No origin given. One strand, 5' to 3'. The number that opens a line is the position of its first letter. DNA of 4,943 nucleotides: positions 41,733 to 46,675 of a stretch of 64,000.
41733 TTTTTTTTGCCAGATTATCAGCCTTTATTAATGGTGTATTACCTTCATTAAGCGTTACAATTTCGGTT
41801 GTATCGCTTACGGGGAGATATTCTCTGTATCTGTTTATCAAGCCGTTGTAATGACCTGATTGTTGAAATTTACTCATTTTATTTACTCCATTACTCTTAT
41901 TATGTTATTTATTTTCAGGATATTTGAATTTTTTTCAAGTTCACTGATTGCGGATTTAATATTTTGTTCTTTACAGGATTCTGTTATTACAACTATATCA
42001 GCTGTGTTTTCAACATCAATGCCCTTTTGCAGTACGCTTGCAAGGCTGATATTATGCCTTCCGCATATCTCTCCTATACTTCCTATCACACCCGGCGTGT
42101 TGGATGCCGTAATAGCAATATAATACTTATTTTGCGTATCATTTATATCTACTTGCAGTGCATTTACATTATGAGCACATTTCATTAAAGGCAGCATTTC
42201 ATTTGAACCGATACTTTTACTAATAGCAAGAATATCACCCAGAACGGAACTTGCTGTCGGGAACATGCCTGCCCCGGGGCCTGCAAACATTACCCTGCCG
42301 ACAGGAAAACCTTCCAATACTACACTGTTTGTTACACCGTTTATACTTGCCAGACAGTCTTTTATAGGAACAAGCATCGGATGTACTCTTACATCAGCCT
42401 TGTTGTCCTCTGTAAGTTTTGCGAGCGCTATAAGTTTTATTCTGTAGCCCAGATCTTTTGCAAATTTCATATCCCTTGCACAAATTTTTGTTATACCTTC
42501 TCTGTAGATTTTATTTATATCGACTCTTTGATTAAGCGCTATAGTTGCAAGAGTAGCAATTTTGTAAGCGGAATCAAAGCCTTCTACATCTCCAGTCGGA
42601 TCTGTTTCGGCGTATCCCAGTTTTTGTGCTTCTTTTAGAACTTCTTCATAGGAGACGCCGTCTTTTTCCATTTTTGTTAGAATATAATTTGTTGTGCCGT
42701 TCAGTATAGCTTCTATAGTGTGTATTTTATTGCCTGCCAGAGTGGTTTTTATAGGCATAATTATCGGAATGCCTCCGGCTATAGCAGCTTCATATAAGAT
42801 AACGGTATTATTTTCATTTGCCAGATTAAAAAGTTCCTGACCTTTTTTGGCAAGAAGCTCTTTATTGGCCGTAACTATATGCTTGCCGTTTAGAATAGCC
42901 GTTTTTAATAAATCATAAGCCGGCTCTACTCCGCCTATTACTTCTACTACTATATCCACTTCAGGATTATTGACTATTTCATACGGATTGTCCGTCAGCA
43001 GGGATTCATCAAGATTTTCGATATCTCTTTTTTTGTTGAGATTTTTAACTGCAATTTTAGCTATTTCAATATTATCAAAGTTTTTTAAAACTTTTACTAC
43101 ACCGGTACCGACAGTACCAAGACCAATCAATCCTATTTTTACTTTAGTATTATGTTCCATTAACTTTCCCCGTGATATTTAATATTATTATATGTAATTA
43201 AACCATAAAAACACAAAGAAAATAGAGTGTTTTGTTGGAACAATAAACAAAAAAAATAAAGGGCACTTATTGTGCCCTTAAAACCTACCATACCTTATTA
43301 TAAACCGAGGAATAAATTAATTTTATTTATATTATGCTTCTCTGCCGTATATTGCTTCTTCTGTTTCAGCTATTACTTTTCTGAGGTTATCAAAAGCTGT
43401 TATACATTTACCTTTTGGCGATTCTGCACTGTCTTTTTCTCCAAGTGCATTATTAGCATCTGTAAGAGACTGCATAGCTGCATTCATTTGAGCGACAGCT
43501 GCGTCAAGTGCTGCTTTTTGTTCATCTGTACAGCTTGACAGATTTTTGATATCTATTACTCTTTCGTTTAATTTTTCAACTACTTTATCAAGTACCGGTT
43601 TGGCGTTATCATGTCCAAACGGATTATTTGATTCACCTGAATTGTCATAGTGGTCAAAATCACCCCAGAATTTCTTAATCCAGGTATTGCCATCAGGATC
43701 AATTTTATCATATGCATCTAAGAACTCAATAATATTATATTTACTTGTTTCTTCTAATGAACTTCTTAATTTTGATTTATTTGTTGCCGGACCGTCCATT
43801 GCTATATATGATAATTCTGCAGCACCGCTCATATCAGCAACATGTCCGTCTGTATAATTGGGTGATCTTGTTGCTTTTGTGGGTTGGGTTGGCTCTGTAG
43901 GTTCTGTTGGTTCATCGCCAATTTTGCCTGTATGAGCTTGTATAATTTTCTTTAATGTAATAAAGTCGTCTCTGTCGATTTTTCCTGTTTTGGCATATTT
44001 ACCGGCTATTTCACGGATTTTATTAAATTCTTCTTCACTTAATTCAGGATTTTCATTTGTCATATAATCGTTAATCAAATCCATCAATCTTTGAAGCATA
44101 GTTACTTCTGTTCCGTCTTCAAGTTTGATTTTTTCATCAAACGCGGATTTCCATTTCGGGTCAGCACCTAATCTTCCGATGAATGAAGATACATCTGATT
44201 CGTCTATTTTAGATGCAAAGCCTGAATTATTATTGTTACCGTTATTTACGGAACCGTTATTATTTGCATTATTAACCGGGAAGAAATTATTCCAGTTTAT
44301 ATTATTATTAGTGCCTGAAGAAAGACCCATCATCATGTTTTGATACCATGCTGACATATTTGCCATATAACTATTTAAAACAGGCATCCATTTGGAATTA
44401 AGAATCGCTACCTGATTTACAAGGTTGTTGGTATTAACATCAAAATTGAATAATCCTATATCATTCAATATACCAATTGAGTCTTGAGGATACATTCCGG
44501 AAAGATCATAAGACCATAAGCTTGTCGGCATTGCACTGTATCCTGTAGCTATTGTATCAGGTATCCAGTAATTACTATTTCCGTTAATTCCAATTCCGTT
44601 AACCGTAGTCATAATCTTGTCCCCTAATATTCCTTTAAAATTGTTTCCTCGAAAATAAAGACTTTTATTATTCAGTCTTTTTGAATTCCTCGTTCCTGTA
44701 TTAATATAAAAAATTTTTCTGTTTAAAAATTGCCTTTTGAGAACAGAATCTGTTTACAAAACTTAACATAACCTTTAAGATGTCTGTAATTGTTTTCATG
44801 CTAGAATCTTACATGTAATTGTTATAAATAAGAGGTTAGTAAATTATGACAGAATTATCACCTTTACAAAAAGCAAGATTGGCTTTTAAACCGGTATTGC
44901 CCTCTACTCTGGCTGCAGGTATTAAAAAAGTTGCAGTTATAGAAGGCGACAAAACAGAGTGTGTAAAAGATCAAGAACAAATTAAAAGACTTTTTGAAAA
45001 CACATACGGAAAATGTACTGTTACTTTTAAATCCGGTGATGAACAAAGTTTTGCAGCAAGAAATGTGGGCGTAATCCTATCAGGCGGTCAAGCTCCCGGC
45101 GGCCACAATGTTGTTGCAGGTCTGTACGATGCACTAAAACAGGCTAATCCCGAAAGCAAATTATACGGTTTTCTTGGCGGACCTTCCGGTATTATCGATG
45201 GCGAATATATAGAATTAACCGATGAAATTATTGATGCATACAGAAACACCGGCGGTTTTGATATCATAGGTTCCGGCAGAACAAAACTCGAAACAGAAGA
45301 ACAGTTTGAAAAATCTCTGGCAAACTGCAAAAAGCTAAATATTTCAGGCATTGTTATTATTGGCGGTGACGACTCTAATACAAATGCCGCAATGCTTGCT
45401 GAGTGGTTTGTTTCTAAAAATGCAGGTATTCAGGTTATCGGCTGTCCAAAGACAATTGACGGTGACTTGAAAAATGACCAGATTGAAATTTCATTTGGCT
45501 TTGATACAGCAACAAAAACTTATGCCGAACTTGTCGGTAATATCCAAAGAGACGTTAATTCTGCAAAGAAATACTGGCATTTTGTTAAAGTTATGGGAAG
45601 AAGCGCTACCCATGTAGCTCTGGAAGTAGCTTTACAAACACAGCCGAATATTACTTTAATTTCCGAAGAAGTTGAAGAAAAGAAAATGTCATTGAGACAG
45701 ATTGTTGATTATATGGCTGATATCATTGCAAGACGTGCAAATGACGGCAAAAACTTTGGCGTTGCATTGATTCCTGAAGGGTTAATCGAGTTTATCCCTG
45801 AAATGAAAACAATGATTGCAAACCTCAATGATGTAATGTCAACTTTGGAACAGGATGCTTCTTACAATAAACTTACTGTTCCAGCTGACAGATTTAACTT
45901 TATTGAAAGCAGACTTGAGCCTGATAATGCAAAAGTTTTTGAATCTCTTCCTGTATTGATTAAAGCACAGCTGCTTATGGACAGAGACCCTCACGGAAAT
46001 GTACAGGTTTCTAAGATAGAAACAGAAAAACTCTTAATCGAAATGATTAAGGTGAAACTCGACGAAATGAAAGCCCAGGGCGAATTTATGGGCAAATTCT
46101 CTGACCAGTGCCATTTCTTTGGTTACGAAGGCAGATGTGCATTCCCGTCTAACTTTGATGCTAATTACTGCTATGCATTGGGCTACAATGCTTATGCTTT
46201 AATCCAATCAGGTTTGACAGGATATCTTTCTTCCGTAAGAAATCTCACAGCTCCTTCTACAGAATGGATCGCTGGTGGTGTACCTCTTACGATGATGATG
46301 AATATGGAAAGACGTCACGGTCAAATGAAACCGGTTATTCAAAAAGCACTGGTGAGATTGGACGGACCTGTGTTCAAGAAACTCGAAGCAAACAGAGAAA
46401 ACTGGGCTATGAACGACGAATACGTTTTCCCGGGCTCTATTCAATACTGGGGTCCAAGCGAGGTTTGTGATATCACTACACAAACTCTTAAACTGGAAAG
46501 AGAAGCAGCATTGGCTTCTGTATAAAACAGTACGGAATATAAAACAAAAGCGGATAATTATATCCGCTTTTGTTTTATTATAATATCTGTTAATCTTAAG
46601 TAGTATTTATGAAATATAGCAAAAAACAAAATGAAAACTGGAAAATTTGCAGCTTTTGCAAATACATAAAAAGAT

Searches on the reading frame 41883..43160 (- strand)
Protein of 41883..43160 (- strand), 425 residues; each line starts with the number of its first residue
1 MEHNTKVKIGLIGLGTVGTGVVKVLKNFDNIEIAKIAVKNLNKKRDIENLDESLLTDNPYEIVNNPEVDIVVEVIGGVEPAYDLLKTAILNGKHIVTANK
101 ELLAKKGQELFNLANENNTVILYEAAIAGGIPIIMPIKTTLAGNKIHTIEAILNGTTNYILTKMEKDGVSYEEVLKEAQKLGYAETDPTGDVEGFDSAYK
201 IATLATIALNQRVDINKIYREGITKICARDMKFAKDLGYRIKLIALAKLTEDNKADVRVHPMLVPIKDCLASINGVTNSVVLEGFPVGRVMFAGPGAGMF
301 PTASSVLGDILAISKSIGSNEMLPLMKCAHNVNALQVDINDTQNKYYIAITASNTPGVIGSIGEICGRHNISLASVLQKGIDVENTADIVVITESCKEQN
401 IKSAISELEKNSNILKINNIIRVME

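Call 21: search_protein_families(library=pfam, proteins=[window:41883-43160:-], max_evalue=0.0001)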
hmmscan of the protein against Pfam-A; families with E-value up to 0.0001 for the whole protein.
window:41883-43160:- (425 aa): 4 families
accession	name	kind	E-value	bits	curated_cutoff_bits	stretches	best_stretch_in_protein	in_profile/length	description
PF00742.24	Homoserine_dh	-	1.2e-60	204.7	22.9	1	132-311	1-173/173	Homoserine dehydrogenase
PF03447.22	NAD_binding_3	-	2.4e-20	73.8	24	1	13-124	1-116/116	Homoserine dehydrogenase, NAD binding domain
PF01842.31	ACT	-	8.4e-09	35.5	27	1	346-411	1-64/66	ACT domain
PF01408.29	GFO_IDH_MocA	-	2.9e-05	25.2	24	1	8-117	2-112/120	Oxidoreductase family, NAD-binding Rossmann fold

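Call 57: find_encoding_contigs(protein=window:41883-43160:-, flank=1000, max_places=5)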
Protein window:41883-43160:- (425 aa): 3 contigs read that carry it; 1 place shown.
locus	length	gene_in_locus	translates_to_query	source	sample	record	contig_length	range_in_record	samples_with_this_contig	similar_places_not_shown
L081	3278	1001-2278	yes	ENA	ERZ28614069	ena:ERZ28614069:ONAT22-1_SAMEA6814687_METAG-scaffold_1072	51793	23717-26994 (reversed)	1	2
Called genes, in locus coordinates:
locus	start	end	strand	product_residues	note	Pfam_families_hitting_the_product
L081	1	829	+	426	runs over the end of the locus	-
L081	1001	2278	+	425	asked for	PF03447:NAD_binding_3, PF00742:Homoserine_dh, PF01842:ACT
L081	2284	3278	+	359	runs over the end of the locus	PF00291:PALP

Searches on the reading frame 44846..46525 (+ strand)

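Call 21: search_protein_families(library=pfam, proteins=[window:44846-46525:+], max_evalue=0.0001)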
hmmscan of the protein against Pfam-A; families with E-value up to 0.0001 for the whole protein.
window:44846-46525:+ (559 aa): 1 family
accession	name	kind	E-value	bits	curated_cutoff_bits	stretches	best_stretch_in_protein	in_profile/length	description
PF00365.25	PFK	-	4e-40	138.4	30.9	1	73-326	1-228/277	Phosphofructokinase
